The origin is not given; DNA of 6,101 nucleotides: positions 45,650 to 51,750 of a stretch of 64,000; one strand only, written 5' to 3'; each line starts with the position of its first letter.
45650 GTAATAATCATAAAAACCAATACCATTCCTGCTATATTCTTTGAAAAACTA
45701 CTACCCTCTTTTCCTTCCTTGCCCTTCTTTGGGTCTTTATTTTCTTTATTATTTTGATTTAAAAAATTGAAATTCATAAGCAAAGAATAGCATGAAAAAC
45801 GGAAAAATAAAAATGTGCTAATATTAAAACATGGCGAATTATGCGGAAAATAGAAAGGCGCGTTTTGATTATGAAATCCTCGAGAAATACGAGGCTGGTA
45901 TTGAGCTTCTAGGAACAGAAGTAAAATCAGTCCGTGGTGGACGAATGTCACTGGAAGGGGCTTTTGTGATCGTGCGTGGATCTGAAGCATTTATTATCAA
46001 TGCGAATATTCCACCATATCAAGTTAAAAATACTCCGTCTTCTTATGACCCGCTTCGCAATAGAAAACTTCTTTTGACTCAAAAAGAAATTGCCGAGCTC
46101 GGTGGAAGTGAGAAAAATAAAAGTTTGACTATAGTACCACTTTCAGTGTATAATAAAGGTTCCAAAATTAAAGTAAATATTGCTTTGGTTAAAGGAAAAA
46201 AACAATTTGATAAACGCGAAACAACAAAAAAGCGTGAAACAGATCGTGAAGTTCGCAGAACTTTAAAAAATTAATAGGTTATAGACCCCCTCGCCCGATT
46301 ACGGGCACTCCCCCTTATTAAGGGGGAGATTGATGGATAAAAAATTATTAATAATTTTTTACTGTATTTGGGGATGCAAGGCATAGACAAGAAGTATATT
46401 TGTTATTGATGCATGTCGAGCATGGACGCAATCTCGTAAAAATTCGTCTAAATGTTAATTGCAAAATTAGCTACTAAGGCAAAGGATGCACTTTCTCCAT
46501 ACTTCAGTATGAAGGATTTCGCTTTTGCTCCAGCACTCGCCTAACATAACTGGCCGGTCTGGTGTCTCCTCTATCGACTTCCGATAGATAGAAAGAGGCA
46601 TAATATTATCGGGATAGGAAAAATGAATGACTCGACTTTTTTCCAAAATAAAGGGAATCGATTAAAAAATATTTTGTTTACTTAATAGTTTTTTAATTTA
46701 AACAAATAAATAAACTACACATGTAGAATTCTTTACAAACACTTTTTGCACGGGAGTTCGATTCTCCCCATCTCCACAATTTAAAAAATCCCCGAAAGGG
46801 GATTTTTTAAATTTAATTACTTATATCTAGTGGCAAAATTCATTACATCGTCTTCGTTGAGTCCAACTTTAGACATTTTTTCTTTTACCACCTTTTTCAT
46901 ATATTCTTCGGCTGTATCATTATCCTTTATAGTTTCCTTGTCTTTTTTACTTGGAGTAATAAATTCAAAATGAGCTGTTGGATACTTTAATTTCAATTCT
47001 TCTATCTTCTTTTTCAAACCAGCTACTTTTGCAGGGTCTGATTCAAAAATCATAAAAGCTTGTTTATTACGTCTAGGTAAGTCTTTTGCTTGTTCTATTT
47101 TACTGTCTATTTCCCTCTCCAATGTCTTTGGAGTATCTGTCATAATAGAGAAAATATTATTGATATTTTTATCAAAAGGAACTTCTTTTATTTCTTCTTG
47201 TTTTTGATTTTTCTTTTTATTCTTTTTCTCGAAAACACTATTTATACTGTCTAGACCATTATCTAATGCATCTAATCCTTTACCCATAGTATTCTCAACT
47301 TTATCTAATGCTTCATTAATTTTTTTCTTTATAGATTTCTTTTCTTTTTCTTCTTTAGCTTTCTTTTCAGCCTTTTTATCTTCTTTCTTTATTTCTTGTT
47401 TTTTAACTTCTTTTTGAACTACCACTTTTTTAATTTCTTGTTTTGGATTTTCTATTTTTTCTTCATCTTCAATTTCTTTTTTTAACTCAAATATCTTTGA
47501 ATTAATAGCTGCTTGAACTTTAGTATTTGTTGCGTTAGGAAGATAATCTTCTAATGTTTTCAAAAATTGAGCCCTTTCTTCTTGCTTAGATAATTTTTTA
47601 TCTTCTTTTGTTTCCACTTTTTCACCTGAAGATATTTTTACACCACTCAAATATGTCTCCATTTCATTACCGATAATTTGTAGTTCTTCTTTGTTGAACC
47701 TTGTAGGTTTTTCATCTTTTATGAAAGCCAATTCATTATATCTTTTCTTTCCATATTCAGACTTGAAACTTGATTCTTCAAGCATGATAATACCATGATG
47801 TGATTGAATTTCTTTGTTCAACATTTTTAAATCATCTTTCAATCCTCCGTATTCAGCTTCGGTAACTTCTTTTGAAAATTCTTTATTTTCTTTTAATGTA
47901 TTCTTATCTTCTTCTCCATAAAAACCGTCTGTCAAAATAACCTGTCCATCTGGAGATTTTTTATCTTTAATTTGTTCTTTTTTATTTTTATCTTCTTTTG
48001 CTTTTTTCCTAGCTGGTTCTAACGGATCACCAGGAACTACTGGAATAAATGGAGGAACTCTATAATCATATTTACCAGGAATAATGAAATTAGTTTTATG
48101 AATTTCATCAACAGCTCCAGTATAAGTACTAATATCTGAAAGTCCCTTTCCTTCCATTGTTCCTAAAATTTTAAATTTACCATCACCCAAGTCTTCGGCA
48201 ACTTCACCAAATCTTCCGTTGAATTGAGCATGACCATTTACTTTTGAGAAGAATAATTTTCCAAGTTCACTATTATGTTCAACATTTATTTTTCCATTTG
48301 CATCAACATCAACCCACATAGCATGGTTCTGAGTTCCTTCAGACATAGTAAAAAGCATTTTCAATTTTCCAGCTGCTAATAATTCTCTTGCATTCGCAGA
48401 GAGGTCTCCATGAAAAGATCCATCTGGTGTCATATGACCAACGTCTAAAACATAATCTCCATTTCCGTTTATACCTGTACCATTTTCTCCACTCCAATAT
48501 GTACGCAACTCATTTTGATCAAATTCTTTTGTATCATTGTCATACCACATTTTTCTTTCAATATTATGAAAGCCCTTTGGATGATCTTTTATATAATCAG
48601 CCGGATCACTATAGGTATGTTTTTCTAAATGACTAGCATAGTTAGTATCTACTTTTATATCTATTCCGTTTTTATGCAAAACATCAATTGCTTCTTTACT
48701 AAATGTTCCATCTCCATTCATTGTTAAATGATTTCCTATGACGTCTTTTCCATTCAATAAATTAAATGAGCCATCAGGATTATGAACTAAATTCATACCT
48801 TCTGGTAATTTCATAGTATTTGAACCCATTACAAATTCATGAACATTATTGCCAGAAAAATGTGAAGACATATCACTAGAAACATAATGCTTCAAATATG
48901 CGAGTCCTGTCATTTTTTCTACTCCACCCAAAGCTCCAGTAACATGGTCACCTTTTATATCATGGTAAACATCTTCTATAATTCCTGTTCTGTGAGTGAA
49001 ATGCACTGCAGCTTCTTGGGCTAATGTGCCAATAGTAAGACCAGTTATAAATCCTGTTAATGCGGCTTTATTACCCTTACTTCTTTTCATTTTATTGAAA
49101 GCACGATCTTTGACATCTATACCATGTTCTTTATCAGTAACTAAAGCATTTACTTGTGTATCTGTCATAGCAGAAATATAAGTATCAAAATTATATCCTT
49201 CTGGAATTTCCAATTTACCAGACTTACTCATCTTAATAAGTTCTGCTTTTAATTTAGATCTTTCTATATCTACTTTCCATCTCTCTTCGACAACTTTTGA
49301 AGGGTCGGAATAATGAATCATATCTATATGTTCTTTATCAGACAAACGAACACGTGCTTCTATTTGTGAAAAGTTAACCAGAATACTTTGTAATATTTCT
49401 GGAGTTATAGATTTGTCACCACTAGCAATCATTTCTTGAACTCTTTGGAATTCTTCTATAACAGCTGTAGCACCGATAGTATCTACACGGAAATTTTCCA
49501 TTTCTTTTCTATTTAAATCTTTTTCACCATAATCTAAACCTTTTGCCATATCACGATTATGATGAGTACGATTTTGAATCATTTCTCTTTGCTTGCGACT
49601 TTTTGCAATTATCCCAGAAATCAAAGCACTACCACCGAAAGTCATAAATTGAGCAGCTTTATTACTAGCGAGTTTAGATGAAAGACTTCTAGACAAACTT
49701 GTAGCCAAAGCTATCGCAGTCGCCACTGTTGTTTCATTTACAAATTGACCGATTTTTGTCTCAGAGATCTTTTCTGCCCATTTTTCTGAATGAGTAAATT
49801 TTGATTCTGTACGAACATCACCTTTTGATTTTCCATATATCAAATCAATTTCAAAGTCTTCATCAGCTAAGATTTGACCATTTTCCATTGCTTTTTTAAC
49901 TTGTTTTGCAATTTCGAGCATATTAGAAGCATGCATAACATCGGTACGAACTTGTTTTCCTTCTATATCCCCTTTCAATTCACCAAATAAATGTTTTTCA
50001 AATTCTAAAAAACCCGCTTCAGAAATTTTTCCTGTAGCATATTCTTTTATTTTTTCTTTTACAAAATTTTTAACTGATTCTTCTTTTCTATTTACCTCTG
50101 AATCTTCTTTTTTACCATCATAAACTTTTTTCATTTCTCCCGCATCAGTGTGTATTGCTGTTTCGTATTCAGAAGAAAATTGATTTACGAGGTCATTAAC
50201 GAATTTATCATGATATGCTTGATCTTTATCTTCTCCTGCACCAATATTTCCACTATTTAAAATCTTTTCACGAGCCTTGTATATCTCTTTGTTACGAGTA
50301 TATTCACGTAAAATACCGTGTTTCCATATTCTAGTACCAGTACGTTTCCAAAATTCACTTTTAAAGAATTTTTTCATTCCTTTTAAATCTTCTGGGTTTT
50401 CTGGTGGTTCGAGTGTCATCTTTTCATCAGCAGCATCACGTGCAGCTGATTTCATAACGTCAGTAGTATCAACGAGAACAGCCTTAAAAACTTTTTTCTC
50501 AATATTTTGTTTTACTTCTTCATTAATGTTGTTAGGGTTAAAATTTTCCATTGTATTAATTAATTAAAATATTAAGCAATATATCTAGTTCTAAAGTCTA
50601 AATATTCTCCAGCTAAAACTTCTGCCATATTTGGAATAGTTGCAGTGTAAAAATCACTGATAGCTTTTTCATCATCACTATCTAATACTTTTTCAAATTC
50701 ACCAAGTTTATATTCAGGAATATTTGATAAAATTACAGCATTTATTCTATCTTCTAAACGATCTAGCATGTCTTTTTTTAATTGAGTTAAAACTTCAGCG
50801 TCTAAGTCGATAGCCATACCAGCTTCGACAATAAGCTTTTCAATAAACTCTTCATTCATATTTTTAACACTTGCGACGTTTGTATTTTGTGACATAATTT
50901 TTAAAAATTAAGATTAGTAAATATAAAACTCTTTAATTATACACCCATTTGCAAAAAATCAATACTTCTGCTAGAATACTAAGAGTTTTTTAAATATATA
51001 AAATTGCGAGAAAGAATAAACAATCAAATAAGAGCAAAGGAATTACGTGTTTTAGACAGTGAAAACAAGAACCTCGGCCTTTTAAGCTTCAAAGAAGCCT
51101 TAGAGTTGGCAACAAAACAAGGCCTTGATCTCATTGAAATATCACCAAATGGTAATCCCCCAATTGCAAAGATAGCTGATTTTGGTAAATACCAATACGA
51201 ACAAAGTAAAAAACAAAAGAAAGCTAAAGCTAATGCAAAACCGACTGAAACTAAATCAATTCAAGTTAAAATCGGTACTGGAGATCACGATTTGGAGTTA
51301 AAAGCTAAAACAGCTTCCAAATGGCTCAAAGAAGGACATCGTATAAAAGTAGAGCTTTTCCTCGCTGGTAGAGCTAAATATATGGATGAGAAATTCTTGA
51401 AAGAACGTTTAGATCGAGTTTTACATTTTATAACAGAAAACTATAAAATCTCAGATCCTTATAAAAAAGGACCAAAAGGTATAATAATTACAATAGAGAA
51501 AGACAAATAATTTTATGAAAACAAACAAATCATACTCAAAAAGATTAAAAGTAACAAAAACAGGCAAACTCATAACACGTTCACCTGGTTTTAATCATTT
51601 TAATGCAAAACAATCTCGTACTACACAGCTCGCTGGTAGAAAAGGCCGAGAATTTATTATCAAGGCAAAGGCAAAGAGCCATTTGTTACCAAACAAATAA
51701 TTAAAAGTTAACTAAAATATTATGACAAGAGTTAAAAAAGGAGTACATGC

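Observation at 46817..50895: Orphan two-gene module: 107-aa acidic protein plus 1244-aa giant protein with internal hydrophobic segments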

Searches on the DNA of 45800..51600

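Call 103: search_rna_families(source=window, start=45800, end=51600, threshold=evalue, max_evalue=0.1)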
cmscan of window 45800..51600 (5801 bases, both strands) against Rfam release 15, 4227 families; matches with E-value up to 0.1: 1.
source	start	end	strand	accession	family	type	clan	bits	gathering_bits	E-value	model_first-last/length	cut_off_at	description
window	46370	46779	+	RF00023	tmRNA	Gene;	CL00001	142.6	47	6.5e-57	1-374/374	no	transfer-messenger RNA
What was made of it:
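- Tried and rejected: (10) A regulatory RNA upstream of the operon: none in Rfam at E <= 0.1 (call 103).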
